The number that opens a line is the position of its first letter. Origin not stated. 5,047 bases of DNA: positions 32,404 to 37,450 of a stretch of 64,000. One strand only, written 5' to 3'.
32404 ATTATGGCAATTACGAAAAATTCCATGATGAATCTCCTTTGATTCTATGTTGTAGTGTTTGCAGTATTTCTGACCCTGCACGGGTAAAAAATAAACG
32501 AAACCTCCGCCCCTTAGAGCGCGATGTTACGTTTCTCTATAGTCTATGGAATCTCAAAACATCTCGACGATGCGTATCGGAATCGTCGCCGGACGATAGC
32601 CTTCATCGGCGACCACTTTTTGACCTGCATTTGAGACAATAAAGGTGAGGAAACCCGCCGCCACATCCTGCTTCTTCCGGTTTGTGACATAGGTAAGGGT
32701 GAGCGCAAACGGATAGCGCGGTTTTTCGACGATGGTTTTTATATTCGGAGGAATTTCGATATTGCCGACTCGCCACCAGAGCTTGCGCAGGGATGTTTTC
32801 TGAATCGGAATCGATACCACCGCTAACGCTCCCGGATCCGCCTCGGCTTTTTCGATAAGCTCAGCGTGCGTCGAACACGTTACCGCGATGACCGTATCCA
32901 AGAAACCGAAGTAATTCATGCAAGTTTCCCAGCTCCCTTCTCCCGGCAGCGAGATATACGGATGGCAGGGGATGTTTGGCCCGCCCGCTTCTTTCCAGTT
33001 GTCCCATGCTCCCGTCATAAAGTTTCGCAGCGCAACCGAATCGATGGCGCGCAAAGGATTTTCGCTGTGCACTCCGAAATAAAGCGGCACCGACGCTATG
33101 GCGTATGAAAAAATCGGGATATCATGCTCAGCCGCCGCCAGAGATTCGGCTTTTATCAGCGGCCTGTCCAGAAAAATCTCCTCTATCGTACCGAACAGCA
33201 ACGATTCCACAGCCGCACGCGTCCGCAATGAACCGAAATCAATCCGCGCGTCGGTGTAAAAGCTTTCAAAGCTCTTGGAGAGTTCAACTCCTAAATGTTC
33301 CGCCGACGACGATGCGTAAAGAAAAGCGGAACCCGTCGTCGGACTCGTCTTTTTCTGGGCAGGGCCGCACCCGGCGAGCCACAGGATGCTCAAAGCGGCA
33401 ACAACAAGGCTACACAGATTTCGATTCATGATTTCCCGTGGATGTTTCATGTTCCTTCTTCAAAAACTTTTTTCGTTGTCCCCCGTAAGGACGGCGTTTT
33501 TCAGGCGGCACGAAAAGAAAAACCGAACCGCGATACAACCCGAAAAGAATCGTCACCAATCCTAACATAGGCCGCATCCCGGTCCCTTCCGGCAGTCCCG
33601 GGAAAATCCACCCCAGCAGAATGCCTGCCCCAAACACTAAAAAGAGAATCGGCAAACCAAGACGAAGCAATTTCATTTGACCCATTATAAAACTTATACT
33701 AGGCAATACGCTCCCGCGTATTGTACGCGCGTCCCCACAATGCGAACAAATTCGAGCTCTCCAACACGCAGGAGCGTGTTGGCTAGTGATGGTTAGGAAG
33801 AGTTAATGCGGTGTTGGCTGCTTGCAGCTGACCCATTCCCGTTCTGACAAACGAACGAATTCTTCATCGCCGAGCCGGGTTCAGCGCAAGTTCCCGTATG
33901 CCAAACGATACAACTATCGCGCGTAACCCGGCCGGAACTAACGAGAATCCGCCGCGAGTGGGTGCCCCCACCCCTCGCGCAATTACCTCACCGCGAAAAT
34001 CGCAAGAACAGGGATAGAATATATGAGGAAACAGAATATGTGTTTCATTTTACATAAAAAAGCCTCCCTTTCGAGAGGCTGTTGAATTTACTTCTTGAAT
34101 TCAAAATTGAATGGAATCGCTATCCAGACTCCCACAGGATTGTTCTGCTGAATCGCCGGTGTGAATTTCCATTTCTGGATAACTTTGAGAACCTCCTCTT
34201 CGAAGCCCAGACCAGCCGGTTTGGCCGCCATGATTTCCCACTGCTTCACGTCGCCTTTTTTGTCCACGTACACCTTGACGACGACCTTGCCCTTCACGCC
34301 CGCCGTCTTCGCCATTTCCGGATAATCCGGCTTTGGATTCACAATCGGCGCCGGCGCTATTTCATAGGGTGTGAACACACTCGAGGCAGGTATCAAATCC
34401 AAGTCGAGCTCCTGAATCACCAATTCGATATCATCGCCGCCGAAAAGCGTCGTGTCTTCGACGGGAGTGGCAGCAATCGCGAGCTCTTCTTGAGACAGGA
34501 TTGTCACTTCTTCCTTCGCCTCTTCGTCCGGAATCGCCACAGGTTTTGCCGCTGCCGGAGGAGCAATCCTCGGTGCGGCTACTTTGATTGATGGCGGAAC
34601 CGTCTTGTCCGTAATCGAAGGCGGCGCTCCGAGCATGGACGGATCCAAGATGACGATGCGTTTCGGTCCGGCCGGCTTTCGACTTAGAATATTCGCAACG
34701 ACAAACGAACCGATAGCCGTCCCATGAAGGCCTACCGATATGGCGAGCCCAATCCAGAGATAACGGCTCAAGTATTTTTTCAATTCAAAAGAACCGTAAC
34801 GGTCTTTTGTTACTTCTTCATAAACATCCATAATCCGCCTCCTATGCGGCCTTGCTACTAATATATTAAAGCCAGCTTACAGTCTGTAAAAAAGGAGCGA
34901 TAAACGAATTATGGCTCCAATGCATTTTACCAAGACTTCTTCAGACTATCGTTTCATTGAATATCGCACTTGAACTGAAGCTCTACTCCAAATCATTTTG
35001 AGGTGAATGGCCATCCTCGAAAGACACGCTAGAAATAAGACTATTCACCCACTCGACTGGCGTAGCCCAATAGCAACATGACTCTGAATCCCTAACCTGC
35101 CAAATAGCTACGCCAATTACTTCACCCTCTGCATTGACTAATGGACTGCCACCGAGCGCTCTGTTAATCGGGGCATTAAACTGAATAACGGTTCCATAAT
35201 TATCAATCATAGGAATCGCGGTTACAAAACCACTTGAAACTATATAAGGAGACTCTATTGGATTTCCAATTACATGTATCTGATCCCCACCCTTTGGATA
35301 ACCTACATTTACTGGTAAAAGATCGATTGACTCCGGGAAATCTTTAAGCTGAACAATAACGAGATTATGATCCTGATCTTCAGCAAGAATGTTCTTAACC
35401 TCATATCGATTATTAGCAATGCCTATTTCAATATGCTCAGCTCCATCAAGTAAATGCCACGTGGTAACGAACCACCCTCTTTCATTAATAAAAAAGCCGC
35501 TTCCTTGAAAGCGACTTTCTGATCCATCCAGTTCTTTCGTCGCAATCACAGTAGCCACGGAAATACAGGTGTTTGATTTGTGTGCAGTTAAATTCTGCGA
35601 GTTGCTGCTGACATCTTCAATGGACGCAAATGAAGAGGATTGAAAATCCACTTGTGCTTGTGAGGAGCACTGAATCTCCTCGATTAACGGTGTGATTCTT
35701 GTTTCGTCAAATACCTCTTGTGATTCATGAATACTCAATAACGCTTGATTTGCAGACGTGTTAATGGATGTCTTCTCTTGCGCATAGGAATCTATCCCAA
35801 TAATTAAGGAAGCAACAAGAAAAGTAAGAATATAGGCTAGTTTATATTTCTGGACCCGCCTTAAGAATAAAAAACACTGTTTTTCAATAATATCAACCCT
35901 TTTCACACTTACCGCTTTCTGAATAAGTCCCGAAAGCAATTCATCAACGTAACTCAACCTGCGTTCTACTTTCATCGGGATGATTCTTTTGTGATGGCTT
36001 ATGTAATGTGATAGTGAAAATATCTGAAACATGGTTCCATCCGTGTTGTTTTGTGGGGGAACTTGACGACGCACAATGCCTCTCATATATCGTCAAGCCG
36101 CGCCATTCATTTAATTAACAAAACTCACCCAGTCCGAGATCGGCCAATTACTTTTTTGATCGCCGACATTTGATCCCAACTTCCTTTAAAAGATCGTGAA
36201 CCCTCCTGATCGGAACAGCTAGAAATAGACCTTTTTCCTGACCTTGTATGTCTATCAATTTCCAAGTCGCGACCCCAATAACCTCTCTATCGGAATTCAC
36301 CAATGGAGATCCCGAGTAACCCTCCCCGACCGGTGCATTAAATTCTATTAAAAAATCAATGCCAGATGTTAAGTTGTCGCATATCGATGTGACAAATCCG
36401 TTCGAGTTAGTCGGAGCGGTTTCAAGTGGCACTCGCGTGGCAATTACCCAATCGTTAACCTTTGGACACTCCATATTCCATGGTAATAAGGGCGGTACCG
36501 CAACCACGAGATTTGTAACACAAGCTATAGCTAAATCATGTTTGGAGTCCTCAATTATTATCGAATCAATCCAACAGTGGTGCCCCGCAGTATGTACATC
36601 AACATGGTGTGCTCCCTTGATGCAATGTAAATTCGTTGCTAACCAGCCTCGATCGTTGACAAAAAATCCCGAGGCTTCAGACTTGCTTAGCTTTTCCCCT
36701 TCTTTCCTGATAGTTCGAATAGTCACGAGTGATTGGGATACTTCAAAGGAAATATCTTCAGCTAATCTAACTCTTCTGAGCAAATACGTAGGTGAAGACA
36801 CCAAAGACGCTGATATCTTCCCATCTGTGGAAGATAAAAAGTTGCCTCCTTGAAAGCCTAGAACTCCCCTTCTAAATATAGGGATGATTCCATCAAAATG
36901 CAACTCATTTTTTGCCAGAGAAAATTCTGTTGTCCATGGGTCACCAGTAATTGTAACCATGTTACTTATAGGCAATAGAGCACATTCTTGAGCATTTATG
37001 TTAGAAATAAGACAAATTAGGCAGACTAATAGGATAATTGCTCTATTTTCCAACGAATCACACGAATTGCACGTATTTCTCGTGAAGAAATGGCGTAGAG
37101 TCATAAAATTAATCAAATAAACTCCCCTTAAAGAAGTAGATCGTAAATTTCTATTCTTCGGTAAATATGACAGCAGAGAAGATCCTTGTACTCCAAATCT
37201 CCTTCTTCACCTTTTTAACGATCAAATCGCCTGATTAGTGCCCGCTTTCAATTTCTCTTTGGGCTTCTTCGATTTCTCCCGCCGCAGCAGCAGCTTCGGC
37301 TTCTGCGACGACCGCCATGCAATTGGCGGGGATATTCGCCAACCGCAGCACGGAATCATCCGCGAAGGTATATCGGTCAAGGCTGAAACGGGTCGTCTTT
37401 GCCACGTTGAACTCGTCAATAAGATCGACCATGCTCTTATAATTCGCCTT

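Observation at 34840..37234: AT-rich island with two tandem membrane-anchored trypsin-like proteases inserted between exbD and tonB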

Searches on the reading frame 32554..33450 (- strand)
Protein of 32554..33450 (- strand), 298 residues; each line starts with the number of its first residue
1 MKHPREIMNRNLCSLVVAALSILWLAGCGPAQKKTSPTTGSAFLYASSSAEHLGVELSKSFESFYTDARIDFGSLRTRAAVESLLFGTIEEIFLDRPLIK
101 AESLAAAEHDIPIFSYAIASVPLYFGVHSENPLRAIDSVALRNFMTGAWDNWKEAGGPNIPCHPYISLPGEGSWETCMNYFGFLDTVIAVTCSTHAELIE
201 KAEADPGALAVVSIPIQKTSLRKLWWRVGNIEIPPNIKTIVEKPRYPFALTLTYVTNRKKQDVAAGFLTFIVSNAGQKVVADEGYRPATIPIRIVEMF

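Call 4: search_protein_families(library=pfam, proteins=[window:32554-33450:-], max_evalue=0.01)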
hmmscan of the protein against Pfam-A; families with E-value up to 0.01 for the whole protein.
window:32554-33450:- (298 aa): 2 families
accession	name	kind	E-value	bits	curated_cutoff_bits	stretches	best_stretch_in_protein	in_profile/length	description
PF12849.12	PBP_like_2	-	2.5e-16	60.7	27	1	35-274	5-266/267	PBP superfamily domain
PF13531.11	SBP_bac_11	-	0.0011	19.2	25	1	233-286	180-227/227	Bacterial extracellular solute-binding protein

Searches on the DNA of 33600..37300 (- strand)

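Call 56: search_rna_families(source=window, start=33600, end=37300, threshold=evalue, max_evalue=1)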
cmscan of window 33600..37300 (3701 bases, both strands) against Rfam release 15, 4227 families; matches with E-value up to 1: 3.
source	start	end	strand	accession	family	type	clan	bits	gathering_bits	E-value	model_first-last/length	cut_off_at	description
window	34050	34204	-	RF02076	STnc100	Gene; sRNA;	-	23.2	47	0.037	1-206/206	no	Gammaproteobacterial sRNA STnc100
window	36899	36984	+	RF00392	SNORA5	Gene; snRNA; snoRNA; HACA-box;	CL00024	20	30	0.51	1-134/134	no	Small nucleolar RNA SNORA5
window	33820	33871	-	RF01129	sR44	Gene; snRNA; snoRNA; CD-box;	-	16.7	45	0.79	1-55/55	no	Small nucleolar RNA sR44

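Call 57: search_dna_similar(query=window:34848-37203:-, collection=plasmids, mode=distant, max_rows=8)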
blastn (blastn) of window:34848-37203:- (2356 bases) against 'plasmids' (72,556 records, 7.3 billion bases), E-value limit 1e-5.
No match.

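Call 58: search_dna_similar(query=window:34848-37203:-, collection=phages, mode=distant, max_rows=8)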
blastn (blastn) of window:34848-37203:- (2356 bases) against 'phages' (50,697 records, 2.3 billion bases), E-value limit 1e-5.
No match.

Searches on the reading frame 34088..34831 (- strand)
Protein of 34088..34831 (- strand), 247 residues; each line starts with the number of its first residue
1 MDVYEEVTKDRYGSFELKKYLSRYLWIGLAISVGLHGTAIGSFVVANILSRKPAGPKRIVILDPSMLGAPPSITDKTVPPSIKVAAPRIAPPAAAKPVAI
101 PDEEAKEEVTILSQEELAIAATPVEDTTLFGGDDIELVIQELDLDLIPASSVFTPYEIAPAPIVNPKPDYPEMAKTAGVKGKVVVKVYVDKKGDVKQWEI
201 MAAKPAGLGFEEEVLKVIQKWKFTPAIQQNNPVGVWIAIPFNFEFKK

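Call 4: search_protein_families(library=pfam, proteins=[window:34088-34831:-], max_evalue=0.01)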
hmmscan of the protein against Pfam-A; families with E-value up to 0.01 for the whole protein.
window:34088-34831:- (247 aa): 1 family
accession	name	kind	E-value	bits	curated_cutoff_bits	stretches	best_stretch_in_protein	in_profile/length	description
PF03544.19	TonB_C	-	1.6e-19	70.6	24.6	1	166-244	1-78/79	Gram-negative bacterial TonB protein C-terminal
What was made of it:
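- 34088..34831 (-): tonB, the native gene directly downstream of the island, with its RBS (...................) retained. Pfam TonB_C E 1.6e-19 (call 4).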

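Call 10: list_cluster_members(proteins=[P0001, window:34088-34831:-, window:37235-37843:-])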
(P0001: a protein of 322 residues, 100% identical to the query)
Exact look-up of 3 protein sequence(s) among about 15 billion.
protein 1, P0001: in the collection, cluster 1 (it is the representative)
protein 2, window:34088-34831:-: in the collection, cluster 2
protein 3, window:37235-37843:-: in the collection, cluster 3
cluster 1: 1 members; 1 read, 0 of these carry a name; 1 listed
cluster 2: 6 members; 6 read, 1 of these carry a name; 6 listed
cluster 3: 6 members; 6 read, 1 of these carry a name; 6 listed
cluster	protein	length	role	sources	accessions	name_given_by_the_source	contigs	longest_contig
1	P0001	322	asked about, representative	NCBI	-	-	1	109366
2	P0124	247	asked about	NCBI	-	-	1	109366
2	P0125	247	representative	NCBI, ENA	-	-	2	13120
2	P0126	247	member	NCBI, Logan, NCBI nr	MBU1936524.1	energy transducer TonB [bacterium]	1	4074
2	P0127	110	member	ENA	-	-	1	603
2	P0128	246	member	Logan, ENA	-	-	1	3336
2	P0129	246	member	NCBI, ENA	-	-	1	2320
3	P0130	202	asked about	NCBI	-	-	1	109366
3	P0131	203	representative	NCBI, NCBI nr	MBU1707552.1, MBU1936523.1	biopolymer transporter ExbD [bacterium]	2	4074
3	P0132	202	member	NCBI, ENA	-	-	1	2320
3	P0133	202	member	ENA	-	-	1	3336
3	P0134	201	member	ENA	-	-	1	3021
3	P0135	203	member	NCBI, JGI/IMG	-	-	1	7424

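Call 30: find_related_loci(query=window:34088-34831:-, collection=genome_contigs, flank=8000)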
Query window:34088-34831:- (247 aa) in genome_contigs; peptide patterns used: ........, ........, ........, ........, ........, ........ (x = any residue, [..] = any of these).
134 stretches matched a pattern; 3 encode a relative of the query (tblastn E <= 1e-3); 3 distinct loci.
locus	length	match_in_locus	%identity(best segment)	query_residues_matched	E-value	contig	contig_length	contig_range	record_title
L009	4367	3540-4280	99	1-247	1e-164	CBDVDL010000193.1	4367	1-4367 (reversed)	MAG TPA_asm: uncultured Alphaproteobacteria bacterium isolate SRR21487743_binner12_Refined_11 genome assembly, contig: E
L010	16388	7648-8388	84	1-246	4e-130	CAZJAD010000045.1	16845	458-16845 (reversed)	MAG TPA_asm: uncultured Alphaproteobacteria bacterium isolate binchicken_co89_462 genome assembly, contig: NODE_6216_len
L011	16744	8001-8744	70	1-247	9e-107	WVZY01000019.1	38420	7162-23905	MAG: Candidatus Latescibacterota bacterium isolate CS4-C107 C_merged_R1_(paired)_contig_1519, whole genome shotgun seque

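Call 55: search_protein_families(library=pfam, proteins=[L001:5237-6229:+], max_evalue=10)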
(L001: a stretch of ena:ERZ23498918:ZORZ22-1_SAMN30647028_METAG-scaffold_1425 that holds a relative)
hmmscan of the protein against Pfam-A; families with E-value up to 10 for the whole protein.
L001:5237-6229:+ (330 aa): 1 family
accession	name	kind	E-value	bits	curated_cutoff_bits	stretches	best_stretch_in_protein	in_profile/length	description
PF22340.1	TubZ_C_3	-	0.14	12.6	27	1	70-103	46-79/88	Tubulin-like protein TubZ, C-terminal domain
